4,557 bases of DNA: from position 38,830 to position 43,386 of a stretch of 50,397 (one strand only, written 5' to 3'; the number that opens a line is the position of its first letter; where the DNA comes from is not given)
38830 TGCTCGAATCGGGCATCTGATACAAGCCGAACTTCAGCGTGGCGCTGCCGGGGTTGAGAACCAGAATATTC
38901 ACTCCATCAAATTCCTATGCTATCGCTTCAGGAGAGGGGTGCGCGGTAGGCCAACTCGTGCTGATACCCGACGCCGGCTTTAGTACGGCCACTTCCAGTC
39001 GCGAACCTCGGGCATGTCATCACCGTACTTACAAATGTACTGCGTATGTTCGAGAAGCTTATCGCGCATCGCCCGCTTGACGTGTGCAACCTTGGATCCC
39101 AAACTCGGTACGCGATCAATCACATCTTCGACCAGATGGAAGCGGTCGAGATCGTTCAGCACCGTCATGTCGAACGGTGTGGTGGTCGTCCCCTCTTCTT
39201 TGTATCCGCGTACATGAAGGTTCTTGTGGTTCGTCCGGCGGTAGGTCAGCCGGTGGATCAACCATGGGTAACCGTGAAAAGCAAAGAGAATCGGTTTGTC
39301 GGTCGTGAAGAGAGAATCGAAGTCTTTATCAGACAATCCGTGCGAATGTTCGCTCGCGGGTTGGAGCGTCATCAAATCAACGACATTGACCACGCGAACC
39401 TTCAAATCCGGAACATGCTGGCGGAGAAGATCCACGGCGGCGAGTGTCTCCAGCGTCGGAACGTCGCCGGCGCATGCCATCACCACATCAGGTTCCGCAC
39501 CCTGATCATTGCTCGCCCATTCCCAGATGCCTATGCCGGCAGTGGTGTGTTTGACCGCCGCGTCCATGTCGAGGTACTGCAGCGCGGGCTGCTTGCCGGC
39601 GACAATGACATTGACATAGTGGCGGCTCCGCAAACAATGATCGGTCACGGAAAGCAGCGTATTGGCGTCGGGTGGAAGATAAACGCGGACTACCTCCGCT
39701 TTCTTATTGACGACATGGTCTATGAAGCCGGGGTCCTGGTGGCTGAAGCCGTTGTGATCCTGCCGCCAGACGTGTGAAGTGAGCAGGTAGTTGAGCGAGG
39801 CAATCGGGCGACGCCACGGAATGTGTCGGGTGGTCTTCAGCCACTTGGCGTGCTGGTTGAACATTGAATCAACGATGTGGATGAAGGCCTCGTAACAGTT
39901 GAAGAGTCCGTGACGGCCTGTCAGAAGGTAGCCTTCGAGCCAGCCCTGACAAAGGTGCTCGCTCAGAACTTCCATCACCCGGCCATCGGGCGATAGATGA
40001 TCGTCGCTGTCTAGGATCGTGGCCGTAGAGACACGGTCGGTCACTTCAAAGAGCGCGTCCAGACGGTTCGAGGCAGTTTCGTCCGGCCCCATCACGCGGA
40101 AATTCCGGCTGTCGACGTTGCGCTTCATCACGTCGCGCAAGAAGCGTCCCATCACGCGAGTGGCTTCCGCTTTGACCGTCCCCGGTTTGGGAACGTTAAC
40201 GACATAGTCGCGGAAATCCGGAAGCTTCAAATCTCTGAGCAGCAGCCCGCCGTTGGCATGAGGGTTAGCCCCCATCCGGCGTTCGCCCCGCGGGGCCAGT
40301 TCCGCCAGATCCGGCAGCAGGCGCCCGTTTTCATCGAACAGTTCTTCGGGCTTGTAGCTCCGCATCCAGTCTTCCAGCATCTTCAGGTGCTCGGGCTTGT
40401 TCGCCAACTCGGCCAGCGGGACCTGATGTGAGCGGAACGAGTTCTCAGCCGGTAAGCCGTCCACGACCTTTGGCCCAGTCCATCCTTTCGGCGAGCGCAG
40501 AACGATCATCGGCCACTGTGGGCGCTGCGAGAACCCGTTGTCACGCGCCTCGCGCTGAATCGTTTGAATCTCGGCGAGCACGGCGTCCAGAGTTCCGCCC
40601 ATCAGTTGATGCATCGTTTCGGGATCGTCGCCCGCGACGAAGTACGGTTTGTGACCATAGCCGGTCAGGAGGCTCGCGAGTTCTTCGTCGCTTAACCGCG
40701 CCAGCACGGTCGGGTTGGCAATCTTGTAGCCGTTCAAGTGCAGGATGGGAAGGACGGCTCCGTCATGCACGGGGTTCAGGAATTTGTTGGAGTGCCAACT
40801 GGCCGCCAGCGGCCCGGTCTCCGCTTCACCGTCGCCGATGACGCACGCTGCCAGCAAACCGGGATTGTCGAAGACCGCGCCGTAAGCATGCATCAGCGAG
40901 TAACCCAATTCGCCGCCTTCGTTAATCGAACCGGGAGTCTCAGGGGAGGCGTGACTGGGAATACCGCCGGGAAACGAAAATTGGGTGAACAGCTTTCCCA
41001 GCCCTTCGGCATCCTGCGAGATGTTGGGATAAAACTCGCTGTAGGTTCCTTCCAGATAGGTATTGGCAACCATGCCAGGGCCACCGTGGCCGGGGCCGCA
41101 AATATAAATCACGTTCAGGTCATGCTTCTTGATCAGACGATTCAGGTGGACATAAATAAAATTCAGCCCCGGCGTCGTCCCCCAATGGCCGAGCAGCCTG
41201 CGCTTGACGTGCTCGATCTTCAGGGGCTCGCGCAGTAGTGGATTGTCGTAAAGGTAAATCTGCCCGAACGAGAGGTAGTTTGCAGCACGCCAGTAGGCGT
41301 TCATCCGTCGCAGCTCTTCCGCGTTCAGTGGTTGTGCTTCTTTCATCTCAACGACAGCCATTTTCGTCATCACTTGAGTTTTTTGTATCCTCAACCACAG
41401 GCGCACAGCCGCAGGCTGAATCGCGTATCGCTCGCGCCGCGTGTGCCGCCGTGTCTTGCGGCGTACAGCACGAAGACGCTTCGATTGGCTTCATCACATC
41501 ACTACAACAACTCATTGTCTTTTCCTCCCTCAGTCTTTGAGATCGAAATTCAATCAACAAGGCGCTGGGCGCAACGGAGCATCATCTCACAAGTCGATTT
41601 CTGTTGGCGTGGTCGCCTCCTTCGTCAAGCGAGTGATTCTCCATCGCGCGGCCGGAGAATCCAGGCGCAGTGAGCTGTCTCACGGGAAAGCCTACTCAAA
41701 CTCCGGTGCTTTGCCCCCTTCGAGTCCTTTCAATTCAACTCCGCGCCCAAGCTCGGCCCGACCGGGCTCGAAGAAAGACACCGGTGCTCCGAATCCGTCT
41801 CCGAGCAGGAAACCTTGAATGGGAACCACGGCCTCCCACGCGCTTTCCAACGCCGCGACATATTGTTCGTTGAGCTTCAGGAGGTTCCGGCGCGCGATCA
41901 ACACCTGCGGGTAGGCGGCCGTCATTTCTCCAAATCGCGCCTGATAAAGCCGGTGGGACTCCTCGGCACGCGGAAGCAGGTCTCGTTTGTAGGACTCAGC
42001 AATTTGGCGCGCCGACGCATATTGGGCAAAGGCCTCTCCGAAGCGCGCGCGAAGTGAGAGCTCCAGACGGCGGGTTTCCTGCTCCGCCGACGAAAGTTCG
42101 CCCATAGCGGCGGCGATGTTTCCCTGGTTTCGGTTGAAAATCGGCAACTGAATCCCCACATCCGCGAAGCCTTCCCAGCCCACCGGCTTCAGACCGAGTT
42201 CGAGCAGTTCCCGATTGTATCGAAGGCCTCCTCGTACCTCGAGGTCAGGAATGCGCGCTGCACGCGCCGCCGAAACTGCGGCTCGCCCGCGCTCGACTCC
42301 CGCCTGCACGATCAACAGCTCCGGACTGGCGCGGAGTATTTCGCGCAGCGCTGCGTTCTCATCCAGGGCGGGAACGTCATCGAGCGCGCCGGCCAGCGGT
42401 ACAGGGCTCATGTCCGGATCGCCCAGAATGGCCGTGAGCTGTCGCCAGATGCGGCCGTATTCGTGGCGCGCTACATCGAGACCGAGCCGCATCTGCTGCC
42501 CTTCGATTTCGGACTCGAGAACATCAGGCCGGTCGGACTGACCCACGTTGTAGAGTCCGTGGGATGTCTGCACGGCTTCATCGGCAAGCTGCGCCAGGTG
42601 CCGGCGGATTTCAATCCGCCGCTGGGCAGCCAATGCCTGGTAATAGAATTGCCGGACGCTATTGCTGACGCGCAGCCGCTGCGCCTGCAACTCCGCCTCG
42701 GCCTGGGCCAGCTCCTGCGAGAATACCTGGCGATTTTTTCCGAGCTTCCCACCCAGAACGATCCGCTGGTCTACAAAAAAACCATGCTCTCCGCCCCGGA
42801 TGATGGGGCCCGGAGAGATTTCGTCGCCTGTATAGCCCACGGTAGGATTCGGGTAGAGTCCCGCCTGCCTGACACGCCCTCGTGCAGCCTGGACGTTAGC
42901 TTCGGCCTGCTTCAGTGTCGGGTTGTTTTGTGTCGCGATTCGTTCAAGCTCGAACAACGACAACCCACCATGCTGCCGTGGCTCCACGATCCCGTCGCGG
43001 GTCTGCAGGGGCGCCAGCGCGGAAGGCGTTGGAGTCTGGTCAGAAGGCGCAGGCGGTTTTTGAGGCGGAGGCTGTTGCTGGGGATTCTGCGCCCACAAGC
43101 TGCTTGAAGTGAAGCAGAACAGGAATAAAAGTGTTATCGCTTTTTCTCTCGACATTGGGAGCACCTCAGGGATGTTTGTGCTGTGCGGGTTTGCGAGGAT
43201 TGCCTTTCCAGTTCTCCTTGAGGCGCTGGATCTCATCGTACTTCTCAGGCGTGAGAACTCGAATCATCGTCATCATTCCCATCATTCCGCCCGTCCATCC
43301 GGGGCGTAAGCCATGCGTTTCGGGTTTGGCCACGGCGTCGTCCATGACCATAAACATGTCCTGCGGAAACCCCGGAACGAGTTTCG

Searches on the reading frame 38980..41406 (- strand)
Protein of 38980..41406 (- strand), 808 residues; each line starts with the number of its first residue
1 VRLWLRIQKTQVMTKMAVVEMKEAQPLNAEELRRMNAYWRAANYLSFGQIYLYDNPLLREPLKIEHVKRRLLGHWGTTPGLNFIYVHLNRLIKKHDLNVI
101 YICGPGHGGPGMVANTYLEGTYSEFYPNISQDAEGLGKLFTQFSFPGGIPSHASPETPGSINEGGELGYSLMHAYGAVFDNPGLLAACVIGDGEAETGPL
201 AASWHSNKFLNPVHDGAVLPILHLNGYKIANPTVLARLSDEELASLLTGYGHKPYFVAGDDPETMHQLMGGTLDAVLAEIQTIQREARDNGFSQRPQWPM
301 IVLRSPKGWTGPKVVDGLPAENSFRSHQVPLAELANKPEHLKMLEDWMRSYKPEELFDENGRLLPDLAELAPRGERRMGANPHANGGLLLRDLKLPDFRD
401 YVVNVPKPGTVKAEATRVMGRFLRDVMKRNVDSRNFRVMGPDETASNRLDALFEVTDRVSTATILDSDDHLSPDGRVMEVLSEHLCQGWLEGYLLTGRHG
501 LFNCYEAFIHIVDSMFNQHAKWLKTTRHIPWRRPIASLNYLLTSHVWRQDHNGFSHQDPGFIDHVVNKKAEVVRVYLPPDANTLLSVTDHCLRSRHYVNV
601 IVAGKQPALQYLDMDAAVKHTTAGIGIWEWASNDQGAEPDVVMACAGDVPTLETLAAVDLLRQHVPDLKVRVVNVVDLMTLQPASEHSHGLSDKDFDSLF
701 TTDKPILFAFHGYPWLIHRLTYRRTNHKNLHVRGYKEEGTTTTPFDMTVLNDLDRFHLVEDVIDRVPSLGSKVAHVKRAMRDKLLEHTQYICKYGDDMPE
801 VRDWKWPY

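Call 39: search_protein_families(library=pfam, proteins=[window:38980-41406:-], max_evalue=0.0001)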
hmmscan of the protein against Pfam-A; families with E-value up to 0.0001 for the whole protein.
window:38980-41406:- (808 aa): 3 families
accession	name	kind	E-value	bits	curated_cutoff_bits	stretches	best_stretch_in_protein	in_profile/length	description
PF09364.15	XFP_N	-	1.7e-178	593.5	23.7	1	28-388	3-363/364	XFP N-terminal domain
PF09363.15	XFP_C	-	3.5e-100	334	23.4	1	605-806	1-202/202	XFP C-terminal domain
PF03894.20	XFP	-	5.8e-90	300.2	22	1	418-594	2-177/177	D-xylulose 5-phosphate/D-fructose 6-phosphate phosphoketolase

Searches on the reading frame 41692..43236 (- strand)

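Call 39: search_protein_families(library=pfam, proteins=[window:41692-43236:-], max_evalue=0.0001)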
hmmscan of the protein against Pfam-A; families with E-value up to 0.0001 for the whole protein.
window:41692-43236:- (514 aa): 1 family
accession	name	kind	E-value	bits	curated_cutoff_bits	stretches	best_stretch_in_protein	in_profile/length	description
PF02321.23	OEP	-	4.4e-36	124.9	22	2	96-272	3-187/187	Outer membrane efflux protein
